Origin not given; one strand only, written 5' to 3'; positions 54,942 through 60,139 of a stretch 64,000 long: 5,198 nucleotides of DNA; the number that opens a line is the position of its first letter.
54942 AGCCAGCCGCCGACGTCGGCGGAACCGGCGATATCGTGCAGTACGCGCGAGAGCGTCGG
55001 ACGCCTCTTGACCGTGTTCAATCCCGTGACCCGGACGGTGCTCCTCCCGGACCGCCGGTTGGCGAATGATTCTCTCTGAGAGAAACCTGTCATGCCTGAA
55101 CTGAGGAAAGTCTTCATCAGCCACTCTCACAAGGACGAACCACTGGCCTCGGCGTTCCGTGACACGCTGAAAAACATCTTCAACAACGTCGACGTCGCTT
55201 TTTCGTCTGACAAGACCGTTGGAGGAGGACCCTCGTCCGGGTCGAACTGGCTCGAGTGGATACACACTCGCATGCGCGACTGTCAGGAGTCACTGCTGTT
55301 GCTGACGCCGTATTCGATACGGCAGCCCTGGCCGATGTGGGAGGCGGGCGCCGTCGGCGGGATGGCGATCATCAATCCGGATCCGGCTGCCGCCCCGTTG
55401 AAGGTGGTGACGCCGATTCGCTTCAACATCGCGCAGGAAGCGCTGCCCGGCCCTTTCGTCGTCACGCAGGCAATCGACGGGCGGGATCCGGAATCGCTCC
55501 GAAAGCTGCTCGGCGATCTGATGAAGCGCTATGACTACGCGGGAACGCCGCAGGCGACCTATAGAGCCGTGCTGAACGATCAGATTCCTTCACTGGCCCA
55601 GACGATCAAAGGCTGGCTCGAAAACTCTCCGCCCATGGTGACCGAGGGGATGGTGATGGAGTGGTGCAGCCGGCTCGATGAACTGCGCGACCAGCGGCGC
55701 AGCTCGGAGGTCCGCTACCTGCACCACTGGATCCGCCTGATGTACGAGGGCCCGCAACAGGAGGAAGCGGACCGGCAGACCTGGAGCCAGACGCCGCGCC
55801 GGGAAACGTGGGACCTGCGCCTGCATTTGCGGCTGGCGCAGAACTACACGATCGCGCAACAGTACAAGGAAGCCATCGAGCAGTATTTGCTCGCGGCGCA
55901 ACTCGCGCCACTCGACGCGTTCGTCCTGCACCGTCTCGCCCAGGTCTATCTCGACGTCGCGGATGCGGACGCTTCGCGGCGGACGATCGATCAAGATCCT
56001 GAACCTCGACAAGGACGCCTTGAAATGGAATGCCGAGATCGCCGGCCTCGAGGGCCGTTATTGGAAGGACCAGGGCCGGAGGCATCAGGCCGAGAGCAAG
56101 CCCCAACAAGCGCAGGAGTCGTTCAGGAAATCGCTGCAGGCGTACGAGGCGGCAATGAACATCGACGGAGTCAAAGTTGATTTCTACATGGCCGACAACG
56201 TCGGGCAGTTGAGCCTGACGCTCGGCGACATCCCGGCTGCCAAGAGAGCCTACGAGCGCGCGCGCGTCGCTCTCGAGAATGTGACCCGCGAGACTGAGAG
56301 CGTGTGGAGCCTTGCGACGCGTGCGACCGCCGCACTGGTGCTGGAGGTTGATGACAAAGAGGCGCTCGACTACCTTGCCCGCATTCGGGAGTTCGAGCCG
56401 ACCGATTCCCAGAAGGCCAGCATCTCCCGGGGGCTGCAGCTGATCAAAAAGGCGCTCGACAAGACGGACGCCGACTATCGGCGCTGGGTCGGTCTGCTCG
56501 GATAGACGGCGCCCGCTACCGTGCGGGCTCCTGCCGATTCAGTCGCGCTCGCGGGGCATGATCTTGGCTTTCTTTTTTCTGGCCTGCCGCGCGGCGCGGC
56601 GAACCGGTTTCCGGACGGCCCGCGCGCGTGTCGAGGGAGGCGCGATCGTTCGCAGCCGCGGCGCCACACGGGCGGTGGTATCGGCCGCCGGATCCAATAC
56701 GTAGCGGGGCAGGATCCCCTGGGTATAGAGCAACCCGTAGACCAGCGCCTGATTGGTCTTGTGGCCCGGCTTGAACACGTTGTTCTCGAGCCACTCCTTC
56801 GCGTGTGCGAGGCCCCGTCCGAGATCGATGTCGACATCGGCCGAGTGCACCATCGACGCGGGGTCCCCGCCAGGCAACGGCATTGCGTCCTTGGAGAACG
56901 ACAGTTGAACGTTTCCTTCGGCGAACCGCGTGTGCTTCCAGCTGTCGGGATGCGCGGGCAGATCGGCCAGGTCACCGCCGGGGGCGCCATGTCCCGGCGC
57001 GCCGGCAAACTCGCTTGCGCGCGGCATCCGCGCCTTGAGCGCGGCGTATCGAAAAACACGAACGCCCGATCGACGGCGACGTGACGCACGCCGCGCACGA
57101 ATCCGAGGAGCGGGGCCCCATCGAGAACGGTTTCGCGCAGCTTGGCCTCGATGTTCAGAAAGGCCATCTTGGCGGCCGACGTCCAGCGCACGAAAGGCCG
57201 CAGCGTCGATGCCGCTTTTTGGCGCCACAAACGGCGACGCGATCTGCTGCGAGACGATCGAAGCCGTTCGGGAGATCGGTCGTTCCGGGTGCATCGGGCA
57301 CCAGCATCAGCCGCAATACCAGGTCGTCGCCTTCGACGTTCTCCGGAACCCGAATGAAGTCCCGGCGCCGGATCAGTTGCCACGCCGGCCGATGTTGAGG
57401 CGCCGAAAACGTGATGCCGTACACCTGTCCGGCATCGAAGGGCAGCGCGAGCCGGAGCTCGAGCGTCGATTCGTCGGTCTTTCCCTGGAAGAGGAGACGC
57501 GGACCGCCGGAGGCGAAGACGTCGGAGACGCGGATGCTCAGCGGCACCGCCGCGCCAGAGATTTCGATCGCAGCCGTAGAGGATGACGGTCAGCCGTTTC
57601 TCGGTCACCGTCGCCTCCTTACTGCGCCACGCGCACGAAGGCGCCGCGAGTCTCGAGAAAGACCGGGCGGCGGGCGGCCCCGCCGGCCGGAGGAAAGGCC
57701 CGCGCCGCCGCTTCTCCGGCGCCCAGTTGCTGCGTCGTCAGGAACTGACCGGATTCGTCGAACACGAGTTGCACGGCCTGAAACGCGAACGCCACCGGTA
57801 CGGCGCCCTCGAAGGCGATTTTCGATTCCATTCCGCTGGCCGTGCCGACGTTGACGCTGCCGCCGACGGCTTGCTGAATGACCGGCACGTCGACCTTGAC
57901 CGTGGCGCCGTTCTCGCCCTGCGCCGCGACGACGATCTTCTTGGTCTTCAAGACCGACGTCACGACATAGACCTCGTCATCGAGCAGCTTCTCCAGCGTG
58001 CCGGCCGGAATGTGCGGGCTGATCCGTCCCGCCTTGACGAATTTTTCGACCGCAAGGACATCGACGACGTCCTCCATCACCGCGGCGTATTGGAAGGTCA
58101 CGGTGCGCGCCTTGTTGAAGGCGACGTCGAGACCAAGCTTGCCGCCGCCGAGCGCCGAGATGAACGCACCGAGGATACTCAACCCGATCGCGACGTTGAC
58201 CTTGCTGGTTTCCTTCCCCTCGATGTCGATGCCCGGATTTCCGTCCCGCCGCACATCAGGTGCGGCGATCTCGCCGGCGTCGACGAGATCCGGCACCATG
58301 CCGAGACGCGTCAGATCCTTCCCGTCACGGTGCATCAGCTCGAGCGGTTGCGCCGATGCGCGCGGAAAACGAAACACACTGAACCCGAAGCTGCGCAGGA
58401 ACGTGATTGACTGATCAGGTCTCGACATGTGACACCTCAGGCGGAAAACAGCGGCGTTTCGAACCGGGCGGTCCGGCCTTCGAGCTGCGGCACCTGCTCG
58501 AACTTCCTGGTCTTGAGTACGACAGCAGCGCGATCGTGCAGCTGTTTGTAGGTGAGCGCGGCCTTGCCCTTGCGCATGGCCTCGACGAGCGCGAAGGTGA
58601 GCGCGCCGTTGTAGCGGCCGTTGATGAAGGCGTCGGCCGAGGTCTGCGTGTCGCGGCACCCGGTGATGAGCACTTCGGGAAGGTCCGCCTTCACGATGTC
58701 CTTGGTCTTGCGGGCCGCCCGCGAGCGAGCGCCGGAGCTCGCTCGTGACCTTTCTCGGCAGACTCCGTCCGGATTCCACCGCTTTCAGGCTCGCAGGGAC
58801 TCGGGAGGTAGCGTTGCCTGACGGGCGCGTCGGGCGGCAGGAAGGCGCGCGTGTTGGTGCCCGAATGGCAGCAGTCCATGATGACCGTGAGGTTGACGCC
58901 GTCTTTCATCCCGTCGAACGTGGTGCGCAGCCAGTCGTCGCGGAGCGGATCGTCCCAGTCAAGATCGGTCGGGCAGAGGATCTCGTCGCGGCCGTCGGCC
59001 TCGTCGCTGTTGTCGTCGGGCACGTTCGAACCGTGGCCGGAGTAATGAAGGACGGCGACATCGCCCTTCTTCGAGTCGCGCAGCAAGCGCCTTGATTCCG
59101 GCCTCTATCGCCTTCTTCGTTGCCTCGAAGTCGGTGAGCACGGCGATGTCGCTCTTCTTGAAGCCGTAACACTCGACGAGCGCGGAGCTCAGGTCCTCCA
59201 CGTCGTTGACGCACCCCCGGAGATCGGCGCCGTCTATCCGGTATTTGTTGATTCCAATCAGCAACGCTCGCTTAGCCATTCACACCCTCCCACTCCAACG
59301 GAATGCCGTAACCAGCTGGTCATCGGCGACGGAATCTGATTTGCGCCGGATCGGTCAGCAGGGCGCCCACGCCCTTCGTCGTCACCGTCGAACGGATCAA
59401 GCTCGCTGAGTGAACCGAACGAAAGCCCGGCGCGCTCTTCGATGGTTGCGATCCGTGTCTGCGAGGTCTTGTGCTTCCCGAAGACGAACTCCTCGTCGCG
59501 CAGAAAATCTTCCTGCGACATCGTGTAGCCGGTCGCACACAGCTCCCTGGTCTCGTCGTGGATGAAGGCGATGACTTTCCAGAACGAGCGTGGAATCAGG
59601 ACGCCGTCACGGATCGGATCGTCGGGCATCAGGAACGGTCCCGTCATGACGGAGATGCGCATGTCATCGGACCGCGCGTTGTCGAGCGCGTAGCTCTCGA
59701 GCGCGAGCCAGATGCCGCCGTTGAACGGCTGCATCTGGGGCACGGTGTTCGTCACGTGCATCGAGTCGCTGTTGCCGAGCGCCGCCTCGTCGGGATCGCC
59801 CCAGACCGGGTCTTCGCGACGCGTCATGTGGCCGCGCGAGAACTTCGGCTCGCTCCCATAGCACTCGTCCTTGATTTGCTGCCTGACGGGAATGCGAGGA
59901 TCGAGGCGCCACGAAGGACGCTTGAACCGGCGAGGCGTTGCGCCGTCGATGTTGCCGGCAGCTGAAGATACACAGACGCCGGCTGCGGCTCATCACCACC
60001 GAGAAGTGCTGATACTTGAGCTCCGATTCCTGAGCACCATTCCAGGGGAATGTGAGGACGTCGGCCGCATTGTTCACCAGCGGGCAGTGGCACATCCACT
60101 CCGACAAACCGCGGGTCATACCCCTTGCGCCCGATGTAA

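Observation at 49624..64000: Island-level hypothesis: lipid-oxygenation (oxylipin-type) enzymes wrapped around TIR/caspase/gasdermin death modules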

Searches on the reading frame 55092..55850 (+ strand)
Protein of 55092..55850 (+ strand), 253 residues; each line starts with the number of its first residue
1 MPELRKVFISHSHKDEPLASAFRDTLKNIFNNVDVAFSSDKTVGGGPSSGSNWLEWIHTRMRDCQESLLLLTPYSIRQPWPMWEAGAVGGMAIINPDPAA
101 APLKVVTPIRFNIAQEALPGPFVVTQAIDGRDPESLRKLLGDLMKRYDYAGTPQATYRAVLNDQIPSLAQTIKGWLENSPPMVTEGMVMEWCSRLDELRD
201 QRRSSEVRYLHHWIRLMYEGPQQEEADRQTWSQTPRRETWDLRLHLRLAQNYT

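Call 48: search_protein_families(library=padloc, proteins=[window:55092-55850:+], max_evalue=0.001)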
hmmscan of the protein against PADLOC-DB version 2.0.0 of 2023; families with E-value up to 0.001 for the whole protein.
window:55092-55850:+ (253 aa): 6 families
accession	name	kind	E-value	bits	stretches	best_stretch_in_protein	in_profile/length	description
PDLC03016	TIR-TM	-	6.9e-09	34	1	6-175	2-157/293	-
PDLC00419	ThsB1|ThsB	-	4.3e-06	24.6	1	5-90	28-110/165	TIR-like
PDLC00436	ThsB1|ThsB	-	6.7e-06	23.7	1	6-91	37-119/183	TIR-like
PDLC00422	ThsB1|ThsB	-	6.8e-06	23.7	1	7-91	43-126/194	TIR-like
PDLC03825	spbK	-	0.00089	16.8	0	5-29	149-173/308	-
PDLC00423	ThsB1|ThsB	-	0.00098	16.8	0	6-87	37-116/190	TIR-like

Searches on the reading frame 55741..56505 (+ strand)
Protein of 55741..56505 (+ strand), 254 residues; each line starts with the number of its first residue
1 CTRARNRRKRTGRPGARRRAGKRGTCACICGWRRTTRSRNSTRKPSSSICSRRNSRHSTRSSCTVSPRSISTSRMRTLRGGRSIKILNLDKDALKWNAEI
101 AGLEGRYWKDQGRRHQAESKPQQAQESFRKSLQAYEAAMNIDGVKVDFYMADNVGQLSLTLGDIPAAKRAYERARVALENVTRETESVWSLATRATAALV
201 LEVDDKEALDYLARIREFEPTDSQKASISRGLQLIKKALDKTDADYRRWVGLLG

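Call 6: search_protein_families(library=pfam, proteins=[window:55741-56505:+], max_evalue=0.01)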
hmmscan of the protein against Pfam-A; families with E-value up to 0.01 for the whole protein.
window:55741-56505:+ (254 aa): 3 families
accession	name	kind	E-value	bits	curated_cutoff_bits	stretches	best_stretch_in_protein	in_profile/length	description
PF20308.4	TPR-S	-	0.001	20.1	27.6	1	92-153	43-97/102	Tetratricopeptide Repeats-Sensor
PF13424.12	TPR_12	-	0.0023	18.5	30.1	0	153-215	8-71/77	Tetratricopeptide repeat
PF07719.23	TPR_2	-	0.0049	17.3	27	0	106-135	2-31/34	Tetratricopeptide repeat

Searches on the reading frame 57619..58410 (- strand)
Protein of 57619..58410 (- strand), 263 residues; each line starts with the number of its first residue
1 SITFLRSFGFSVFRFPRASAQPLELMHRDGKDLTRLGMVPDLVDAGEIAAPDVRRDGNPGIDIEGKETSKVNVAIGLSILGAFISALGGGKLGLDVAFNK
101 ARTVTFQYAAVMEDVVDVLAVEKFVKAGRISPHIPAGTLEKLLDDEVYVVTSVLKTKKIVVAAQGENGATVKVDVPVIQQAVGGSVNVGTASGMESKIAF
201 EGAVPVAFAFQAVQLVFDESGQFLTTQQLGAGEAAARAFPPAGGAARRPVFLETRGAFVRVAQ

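Call 27: search_solved_structures(query=window:57619-58410:-, max_evalue=1, show_alignments=1)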
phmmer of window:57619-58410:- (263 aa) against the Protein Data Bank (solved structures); distinct sequences matched with E-value up to 1: 5.
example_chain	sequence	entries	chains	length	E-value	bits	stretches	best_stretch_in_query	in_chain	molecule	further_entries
7n51_A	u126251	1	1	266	2.4e-32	115.8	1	2-246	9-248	Gasdermin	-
8sl0_A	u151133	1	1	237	7.9e-32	114.1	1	2-216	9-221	Gasdermin bGSDM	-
9v2s_A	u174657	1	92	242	3.2e-05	27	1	4-222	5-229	Gasdermin bGSDM, N-terminus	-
7n52_A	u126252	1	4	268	4.4e-05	26.6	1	4-222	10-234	Gasdermin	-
7n50_A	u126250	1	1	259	0.13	15.2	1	7-172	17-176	Gasdermin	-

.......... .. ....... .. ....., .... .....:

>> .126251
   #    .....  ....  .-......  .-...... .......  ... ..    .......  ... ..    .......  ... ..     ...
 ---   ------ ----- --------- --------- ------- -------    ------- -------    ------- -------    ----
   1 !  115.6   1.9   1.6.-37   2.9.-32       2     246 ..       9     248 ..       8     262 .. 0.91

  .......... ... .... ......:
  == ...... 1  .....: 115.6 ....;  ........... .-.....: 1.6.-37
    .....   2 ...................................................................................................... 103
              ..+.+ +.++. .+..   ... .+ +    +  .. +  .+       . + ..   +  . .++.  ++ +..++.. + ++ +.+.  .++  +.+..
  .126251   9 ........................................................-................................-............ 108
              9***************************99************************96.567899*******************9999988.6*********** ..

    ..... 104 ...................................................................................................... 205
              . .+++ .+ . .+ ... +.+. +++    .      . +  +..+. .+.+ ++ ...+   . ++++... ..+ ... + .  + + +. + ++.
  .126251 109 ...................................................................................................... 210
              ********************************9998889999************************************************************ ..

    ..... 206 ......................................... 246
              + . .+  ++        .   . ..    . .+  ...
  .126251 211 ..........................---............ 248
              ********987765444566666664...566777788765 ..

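Call 47: search_protein_families(library=pfam, proteins=[window:57619-58410:-], max_evalue=0.01)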
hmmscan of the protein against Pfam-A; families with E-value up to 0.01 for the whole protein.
window:57619-58410:- (263 aa): 0 families

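Call 48: search_protein_families(library=padloc, proteins=[window:57619-58410:-], max_evalue=0.001)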
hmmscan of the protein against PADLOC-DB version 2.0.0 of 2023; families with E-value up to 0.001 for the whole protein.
window:57619-58410:- (263 aa): 1 family
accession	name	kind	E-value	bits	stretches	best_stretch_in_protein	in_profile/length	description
PDLC02986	bGSDM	-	9.3e-66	219.9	1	1-258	6-254/257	-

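Call 79: search_protein_families(library=ncbifam, proteins=[window:57619-58410:-], max_evalue=0.001)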
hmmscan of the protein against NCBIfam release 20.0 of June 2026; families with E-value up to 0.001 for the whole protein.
window:57619-58410:- (263 aa): 1 family
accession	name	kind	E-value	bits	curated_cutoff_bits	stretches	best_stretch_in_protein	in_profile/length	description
NF051890.1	prok_gasdermin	equivalog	6.6e-55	186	100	1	5-210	1-203/203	gasdermin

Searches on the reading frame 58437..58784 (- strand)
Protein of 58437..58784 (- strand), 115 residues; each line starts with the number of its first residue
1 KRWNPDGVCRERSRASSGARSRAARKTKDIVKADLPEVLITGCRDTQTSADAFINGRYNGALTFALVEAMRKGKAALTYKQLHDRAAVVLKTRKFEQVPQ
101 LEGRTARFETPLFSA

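Call 7: search_protein_families(library=pfam, proteins=[window:58437-58784:-], max_evalue=0.01)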
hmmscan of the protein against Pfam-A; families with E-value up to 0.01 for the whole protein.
window:58437-58784:- (115 aa): 1 family
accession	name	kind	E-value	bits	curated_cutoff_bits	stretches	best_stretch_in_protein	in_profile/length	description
PF00656.27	Peptidase_C14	-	1.5e-07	31.8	21.4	1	21-105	147-227/233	Caspase domain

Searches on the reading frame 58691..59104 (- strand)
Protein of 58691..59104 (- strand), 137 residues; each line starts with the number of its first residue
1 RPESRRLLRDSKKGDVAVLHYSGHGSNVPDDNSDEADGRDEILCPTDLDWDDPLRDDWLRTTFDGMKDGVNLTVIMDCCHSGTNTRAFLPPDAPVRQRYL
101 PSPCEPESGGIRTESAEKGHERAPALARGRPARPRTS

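Call 7: search_protein_families(library=pfam, proteins=[window:58691-59104:-], max_evalue=0.01)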
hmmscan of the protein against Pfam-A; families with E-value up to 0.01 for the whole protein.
window:58691-59104:- (137 aa): 1 family
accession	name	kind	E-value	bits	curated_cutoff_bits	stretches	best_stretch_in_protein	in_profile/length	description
PF00656.27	Peptidase_C14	-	3.4e-10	40.5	21.4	1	7-115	58-140/233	Caspase domain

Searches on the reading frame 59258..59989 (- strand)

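Call 7: search_protein_families(library=pfam, proteins=[window:59258-59989:-], max_evalue=0.01)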
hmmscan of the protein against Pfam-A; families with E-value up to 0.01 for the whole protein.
window:59258-59989:- (243 aa): 1 family
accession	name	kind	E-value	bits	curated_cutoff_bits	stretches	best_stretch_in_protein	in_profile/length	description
PF01223.29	Endonuclease_NS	-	7.1e-35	121.1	23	1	11-193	39-218/223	DNA/RNA non-specific endonuclease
